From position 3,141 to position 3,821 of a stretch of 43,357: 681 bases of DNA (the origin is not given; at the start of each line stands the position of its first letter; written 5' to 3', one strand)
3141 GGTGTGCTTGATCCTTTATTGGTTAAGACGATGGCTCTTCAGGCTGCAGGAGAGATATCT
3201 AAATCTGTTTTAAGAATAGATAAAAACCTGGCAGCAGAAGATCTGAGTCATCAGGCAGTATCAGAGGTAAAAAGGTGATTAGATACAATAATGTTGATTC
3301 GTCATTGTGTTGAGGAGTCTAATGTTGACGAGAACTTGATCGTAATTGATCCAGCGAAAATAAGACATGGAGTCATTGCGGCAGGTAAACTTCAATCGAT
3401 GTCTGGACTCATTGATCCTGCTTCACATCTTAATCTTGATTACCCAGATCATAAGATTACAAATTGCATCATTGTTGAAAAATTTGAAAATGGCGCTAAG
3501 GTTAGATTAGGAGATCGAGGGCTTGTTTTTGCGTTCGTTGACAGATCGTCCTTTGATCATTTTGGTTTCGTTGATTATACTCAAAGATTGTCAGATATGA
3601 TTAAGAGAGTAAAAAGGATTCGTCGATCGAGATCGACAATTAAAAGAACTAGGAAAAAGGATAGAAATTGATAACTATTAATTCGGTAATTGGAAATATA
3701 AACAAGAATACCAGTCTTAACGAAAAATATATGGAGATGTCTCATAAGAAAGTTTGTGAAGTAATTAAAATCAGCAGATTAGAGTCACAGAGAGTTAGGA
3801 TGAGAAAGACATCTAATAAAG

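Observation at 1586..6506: Divergent thermosome paralogue heads the urease nickel-insertion operon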

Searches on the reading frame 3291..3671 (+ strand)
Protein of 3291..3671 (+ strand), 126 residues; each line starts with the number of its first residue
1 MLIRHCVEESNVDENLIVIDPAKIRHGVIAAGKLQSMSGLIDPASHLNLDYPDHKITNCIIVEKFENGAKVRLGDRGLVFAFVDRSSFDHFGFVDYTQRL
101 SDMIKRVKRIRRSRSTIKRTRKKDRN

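Call 3: search_protein_families(library=pfam, proteins=[window:3291-3671:+], max_evalue=0.01)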
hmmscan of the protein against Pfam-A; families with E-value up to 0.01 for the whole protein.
window:3291-3671:+ (126 aa): 0 families

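Call 4: search_protein_families(library=ncbifam, proteins=[window:3291-3671:+], max_evalue=0.01)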
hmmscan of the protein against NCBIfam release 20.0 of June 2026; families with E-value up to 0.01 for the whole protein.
window:3291-3671:+ (126 aa): 0 families

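Call 15: find_homologous_proteins(query=window:3291-3671:+, max_evalue=0.001)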
Query window:3291-3671:+ (126 aa): 742 proteins with E <= 0.001 among 750 candidates; the best 120 are listed.
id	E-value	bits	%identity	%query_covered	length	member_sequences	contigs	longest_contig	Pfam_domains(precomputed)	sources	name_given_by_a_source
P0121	1.7e-74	266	97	100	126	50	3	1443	-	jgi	jgi:hypothetical protein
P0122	3.5e-74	265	95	100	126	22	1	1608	-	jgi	jgi:hypothetical protein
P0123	4.0e-72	258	94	100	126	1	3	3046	-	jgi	jgi:hypothetical protein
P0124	4.4e-70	251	93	98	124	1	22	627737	-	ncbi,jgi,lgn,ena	jgi:hypothetical protein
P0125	1.2e-69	250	93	98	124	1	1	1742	-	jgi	jgi:hypothetical protein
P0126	1.6e-69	250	93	98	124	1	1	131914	-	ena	-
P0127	4.3e-69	248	92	98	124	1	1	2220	-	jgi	jgi:hypothetical protein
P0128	5.7e-69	248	93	98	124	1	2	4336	-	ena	-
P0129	6.2e-68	244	91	98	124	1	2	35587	-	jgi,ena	jgi:hypothetical protein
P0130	1.2e-66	240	89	94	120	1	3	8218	-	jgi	jgi:hypothetical protein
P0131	1.8e-66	240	89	98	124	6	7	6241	-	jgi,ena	jgi:hypothetical protein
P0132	1.9e-66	240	84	100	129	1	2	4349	-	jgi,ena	jgi:hypothetical protein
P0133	2.0e-66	240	84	100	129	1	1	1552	-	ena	-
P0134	3.6e-66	239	84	100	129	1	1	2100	-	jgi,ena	-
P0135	3.7e-66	239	84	100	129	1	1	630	-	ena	-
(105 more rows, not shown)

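Call 22: search_solved_structures(query=A1, max_evalue=10)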
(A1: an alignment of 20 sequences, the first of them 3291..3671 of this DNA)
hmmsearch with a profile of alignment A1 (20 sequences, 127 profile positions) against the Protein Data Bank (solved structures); distinct sequences matched with E-value up to 10: 0.

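Call 36: find_encoding_contigs(protein=window:3291-3671:+, flank=8000, max_places=4)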
Protein window:3291-3671:+ (126 aa): 23 contigs read that carry it; 4 places shown.
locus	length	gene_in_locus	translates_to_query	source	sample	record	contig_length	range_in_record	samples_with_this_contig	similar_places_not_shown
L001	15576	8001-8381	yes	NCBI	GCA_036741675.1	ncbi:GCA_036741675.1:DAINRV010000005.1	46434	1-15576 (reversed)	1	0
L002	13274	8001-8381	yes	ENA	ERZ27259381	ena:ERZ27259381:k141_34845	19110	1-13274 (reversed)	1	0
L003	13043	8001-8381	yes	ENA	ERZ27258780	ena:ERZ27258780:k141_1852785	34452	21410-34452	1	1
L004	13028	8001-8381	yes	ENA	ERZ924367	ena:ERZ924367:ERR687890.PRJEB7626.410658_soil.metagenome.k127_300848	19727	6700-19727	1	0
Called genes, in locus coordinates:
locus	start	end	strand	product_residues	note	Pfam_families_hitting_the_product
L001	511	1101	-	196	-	-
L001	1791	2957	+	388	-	PF03253:UT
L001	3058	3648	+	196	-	-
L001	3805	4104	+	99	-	PF00547:Urease_gamma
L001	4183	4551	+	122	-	PF00699:Urease_beta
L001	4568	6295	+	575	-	PF00449:Urease_alpha, PF01979:Amidohydro_1, PF07969:Amidohydro_3 (weak)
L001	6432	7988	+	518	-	PF00118:Cpn60_TCP1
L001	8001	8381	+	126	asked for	-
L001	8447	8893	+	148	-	PF02814:UreE_N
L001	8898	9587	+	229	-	PF01730:UreF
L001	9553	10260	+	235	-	PF03308:MeaB, PF02492:cobW, PF03205:MobB (faint)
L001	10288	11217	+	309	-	PF01774:UreD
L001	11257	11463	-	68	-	-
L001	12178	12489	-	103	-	-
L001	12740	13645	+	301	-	PF08271:Zn_Ribbon_TF, PF00134:Cyclin_N (faint), PF00382:TFIIB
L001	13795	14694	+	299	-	PF09851:SHOCT (weak)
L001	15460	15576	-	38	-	?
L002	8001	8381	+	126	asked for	-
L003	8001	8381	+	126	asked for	-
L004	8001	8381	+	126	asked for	-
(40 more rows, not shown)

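Call 38: predict_structure(alignment_id=A1)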
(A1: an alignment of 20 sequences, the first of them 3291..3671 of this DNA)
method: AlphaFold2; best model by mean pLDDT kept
length: 126 residues; sequences in the alignment: 20
mean_pLDDT: 77.5   pTM: 0.63
mean pLDDT of the five models: 77.5, 74.9, 62.8, 51.5, 51.1
residues with pLDDT >= 90: 36; 70-90: 49; 50-70: 37; < 50: 4
segments of 3 or more residues with pLDDT < 50: 123-126
pLDDT, mean of each block of 10 residues (from residue 1): 84 93 87 81 61 73 93 89 77 67 77 64 49
secondary structure, 60 per line:
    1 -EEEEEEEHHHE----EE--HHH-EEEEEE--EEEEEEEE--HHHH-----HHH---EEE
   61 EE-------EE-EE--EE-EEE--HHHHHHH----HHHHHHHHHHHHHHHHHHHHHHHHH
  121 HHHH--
elements in order: E2-8 E25-30 E33-40 H43-46 E58-62 E80-82 H85-91 H96-124

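Call 40: fold_search(model_id=the predicted structure, library=pdb)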
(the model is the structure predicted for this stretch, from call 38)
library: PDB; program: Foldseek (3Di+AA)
matches with E <= 10: 34; with E <= 0.001: 0
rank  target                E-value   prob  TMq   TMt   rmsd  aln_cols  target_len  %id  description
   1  1huk_A                2.4e+00  0.02  0.15  0.07  11.7        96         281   17  REFINED STRUCTURE OF YEAST INORGANIC PYROPHOSPHATASE AND ITS K61R MUTANT (released 1998-04-08)
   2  2w2w_A                2.9e+00  0.02  0.15  0.17  16.1        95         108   16  PLCg2 Split Pleckstrin Homology (PH) Domain (released 2009-05-05)
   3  5tgx_A                4.0e+00  0.03  0.22  0.15  14.7       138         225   10  Restriction/modification system-Type II R-SwaI complexed with partially cleaved DNA (released 2016-12-21)
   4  7qoi_FS               4.0e+00  0.01  0.14  0.10  20.7       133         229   11  Unique vertex of the phicrAss001 virion (released 2023-03-29)
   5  9cgc_U                4.2e+00  0.02  0.16  0.08  16.3       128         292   13  Yeast 26S proteasome non-substrate-engaged (S1 state) (released 2025-07-09)
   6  2ik2_B                4.5e+00  0.01  0.15  0.09  10.6        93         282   14  Yeast inorganic pyrophosphatase variant D115E with magnesium and phosphate (released 2007-02-13)
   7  5fr7_B                4.5e+00  0.01  0.12  0.11  14.7        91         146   13  Erwinia amylovora AmyR amylovoran repressor, a member of the YbjN protein family (released 2017-01-18)
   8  6vu7_A                4.8e+00  0.01  0.12  0.10  14.1        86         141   14  Crystal structure of YbjN, a putative transcription regulator from E. coli (released 2020-03-11)
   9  1huj_A                5.1e+00  0.01  0.15  0.07  12.3        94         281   13  REFINED STRUCTURE OF YEAST INORGANIC PYROPHOSPHATASE AND ITS K61R MUTANT (released 1998-04-08)
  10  3oam_A                5.4e+00  0.01  0.17  0.10  14.1        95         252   14  Crystal structure of cytidylyltransferase from Vibrio cholerae (released 2010-09-22)
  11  7cfh_B                5.8e+00  0.02  0.18  0.14   8.2        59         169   20  Structure of the CBS domain of the bacterial CNNM/CorC family Mg2+ transporter (released 2021-02-24)
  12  6gjv_F                6.2e+00  0.02  0.19  0.08   7.0        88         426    8  apo-structure of IMPDH from Pseudomonas aeruginosa (released 2019-02-27)
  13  5cfi_B                6.2e+00  0.01  0.14  0.12  17.0       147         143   10  Structural and functional attributes of malaria parasite Ap4A hydrolase (released 2016-02-10)
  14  5fr7_A                6.2e+00  0.01  0.12  0.11  13.5        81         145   11  Erwinia amylovora AmyR amylovoran repressor, a member of the YbjN protein family (released 2017-01-18)
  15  3nqr_B                6.6e+00  0.02  0.15  0.16  11.6        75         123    9  A putative CBS domain-containing protein from Salmonella typhimurium LT2 (released 2010-08-25)
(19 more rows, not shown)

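Call 43: search_protein_families(library=pfam, proteins=[L001:3058-3648:+, L001:511-1101:-, window:3291-3671:+], max_evalue=1)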
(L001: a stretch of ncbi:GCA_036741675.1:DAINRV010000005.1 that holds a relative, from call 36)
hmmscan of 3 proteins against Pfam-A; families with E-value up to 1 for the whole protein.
L001:3058-3648:+ (196 aa): 1 family
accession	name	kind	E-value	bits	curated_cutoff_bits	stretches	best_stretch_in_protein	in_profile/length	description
PF14551.11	MCM_N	-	0.14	13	24.9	1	73-136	6-51/95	MCM N-terminal domain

L001:511-1101:- (196 aa): 1 family
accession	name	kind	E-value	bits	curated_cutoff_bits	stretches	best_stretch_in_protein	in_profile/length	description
PF24681.1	Kelch_KLHDC2_KLHL20_DRC7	-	0.18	11.5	50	0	20-38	53-73/221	KLHDC2/KLHL20/DRC7 Kelch-repeats domain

window:3291-3671:+ (126 aa): 0 families

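Call 66: find_homologous_proteins(query=A3, max_evalue=0.001)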
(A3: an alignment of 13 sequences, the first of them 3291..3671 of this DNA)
Query A3 (13 sequences) (126 aa, profile of the alignment): 958 proteins with E <= 0.001 among 1800 candidates; the best 120 are listed.
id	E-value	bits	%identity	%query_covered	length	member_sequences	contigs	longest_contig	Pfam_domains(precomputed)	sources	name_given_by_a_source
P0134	6.5e-60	218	84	100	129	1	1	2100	-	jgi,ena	-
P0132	8.5e-60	218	84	100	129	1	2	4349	-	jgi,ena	jgi:hypothetical protein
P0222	9.3e-60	218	66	94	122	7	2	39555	-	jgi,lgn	jgi:hypothetical protein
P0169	1.1e-59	217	72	97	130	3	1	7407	-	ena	-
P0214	1.8e-59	217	65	96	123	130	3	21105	-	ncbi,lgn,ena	ncbi:MAG: hypothetical protein WCF23_19085 [Candidatus Nitrosopolaris sp.]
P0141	2.3e-59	216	84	100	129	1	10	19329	-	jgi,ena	jgi:hypothetical protein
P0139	2.5e-59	216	84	100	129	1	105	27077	-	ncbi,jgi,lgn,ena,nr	ncbi:MAG TPA: hypothetical protein VKA95_18145 [Nitrososphaeraceae archaeon]|jgi:hypothetical protei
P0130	2.5e-59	216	89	94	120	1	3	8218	-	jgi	jgi:hypothetical protein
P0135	2.6e-59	216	84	100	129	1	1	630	-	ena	-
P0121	2.8e-59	216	97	100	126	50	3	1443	-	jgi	jgi:hypothetical protein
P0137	3.1e-59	216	84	100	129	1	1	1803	-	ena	-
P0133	3.3e-59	216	84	100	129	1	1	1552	-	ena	-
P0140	3.4e-59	216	83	100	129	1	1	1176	-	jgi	jgi:hypothetical protein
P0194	3.5e-59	216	69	99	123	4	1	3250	-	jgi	jgi:hypothetical protein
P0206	3.5e-59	216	65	96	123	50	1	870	-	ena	-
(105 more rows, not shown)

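Call 71: list_cluster_members(proteins=[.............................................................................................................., L006:12240-12563:-, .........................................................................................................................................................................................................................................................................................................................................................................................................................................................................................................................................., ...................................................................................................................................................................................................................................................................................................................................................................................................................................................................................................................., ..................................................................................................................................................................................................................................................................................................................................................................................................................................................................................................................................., P0390, window:1722-3278:+, window:3291-3671:+])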
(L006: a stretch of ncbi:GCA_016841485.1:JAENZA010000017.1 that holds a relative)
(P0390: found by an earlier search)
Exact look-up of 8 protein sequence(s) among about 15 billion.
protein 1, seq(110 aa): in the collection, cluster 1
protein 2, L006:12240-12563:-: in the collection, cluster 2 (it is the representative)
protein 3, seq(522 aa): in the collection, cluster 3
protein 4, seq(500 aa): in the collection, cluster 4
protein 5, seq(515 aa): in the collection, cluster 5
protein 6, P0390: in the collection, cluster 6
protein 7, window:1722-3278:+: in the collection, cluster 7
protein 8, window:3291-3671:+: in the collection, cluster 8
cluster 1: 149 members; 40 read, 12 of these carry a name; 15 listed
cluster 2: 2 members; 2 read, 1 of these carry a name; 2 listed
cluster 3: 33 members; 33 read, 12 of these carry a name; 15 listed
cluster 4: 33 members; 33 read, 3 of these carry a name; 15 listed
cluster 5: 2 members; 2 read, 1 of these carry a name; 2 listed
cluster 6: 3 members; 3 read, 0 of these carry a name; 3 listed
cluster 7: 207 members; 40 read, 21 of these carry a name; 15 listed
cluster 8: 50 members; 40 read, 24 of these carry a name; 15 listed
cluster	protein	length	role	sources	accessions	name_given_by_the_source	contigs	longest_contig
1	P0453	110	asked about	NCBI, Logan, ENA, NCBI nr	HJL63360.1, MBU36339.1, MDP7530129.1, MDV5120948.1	MAG: hypothetical protein R2549_02655 [Candidatus Scalindua sp.] | hypothetical protein [Candidatus Neomarinimicrobiota bacterium]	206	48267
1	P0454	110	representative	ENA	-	-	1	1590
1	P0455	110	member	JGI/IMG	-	hypothetical protein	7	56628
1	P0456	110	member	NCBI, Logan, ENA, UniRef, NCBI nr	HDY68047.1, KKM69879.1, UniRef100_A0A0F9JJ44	hypothetical protein LCGC14_1446300 [marine sediment metagenome] | Uncharacterized protein n=1 Tax=marine sediment metagenome TaxID=412755 ... | hypothetical protein [Candidatus Scalindua sp.]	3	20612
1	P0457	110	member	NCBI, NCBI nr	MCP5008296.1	MAG: hypothetical protein GY941_30835 [Planctomycetes bacterium] | hypothetical protein [Planctomycetota bacterium]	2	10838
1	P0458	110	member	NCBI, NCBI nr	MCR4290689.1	MAG: hypothetical protein NUV86_10575 [Candidatus Scalindua sp.] | hypothetical protein [Candidatus Scalindua sp.]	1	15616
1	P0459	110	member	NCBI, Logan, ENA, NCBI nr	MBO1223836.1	MAG: hypothetical protein JYX80_05370 [Candidatus Scalindua sediminis] | hypothetical protein [Candidatus Scalindua sediminis]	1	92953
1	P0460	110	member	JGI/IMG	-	hypothetical protein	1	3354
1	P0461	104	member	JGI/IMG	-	hypothetical protein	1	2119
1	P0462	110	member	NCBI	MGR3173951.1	MAG: hypothetical protein ACUZ8N_05070 [Candidatus Scalindua sp.]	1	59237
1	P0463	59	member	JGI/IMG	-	hypothetical protein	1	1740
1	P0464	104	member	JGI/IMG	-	hypothetical protein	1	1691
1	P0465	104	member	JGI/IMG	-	hypothetical protein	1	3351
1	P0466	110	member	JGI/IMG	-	-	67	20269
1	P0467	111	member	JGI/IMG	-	-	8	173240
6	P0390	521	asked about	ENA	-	-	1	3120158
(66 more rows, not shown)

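Call 94: search_solved_structures(query=L001:4568-6295:+, max_evalue=1e-50)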
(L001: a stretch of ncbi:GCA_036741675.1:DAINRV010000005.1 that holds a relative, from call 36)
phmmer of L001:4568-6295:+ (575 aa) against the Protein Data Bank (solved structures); distinct sequences matched with E-value up to 1e-50: 32.
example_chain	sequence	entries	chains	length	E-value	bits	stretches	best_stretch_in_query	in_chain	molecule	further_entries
5a6t_C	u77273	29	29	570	7.5e-222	741.1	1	3-574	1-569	UREASE SUBUNIT ALPHA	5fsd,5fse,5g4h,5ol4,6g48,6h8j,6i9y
4z42_C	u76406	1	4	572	8.4e-222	741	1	4-574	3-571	Urease subunit alpha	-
1s3t_C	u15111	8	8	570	9.8e-222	740.8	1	3-574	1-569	Urease alpha subunit | UREASE | PROTEIN (UREASE ALPHA SUBUNIT)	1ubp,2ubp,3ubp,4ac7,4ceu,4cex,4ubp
6yl3_C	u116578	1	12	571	1e-221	740.7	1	5-574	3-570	Urease subunit alpha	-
1ie7_C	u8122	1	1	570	1.5e-221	740.2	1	3-574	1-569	UREASE ALPHA SUBUNIT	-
6qsu_B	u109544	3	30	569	7.6e-221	737.8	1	4-572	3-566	Urease subunit beta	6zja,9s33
8hc1_B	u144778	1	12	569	9.7e-221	737.5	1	4-572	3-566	Urease subunit beta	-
1e9z_B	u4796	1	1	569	1.7e-219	733.4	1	4-572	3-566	UREASE SUBUNIT BETA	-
1e9y_B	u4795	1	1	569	1.3e-218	730.5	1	4-572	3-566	UREASE SUBUNIT BETA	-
8hcn_C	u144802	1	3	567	2.1e-218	729.8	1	5-574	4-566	Urease subunit alpha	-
1ejw_C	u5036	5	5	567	2.8e-218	729.4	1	5-574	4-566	UREASE ALPHA SUBUNIT | UREASE | UREASE (ALPHA CHAIN)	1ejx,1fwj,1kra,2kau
1ef2_A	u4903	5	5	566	3.4e-218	729.1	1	5-574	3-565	UREASE ALPHA SUBUNIT | Urease subunit alpha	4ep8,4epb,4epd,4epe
1a5k_C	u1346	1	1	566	1.3e-217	727.2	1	5-574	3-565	UREASE (ALPHA SUBUNIT)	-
3qga_C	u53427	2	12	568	1.8e-217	726.7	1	3-573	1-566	Urease subunit beta 2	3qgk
1a5m_C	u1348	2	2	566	2.4e-217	726.3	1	5-574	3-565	UREASE (ALPHA SUBUNIT)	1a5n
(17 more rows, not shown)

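Call 103: search_protein_families(library=pfam, alignment_id=A3, max_evalue=10)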
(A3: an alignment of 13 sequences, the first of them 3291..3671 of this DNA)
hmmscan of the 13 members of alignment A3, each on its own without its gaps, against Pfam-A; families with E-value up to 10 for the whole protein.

A. member 1, window:3291-3671:+ (126 aa): 0 families

B. families by the number of members that match (of 13 scanned): 5 families
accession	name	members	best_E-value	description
PF25084.1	LbH_EIF2B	3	0.059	EIF2B subunit epsilon LbH domain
PF06047.16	Nkap_C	1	0.0024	NF-kappa-B-activating protein C-terminal domain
PF05141.17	DIT1_PvcA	1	0.057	Pyoverdine/dityrosine biosynthesis protein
PF14412.12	AHH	1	0.059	A nuclease family of the HNH/ENDO VII superfamily with conserved AHH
PF19748.4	DUF6235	1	0.13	Family of unknown function (DUF6235)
